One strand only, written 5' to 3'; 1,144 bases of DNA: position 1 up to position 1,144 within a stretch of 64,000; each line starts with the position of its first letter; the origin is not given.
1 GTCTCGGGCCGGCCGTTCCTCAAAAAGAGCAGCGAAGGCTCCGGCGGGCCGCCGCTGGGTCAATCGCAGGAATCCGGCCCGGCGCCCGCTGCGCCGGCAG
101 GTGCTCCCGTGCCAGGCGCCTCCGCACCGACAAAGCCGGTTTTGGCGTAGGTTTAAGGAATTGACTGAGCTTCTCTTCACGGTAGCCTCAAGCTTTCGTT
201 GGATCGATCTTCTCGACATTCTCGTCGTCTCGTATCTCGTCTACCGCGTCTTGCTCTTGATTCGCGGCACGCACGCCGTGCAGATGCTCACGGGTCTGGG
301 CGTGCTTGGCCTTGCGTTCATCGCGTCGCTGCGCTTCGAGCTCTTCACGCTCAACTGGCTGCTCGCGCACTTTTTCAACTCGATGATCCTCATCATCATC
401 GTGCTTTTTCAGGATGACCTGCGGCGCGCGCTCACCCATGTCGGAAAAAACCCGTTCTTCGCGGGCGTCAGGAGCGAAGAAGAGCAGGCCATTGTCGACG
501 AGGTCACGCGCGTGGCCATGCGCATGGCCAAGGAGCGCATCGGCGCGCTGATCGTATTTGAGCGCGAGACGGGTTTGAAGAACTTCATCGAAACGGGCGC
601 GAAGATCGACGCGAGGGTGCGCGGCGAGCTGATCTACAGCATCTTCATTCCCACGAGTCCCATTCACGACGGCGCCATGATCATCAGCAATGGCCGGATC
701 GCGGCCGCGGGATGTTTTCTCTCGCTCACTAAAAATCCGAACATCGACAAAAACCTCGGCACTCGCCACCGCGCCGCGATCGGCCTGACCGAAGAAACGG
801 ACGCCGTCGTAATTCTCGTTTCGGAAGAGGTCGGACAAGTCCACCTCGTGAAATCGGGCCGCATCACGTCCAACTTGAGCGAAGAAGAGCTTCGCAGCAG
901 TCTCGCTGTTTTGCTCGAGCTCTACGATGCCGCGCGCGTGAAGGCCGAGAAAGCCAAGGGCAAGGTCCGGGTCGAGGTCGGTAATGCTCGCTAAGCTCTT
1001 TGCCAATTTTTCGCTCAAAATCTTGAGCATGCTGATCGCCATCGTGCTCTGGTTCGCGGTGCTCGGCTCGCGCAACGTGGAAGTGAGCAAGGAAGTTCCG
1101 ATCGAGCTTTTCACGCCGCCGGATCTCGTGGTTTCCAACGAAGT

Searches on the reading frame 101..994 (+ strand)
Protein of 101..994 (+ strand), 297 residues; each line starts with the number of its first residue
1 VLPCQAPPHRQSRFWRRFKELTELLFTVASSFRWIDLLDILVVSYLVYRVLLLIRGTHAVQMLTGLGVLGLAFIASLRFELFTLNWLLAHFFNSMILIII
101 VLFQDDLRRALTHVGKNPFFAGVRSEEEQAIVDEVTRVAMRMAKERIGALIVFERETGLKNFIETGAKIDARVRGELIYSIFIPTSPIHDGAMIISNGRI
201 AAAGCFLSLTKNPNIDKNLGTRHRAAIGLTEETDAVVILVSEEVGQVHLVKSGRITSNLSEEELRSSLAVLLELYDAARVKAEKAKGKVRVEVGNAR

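Call 55: search_protein_families(library=pfam, proteins=[window:101-994:+], max_evalue=0.000001)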
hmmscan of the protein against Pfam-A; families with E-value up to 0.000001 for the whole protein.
window:101-994:+ (297 aa): 1 family
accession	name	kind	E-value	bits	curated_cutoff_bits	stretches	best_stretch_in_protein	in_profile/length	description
PF02457.21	DAC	-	1.1e-42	144.9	27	1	139-254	4-118/119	DisA bacterial checkpoint controller nucleotide-binding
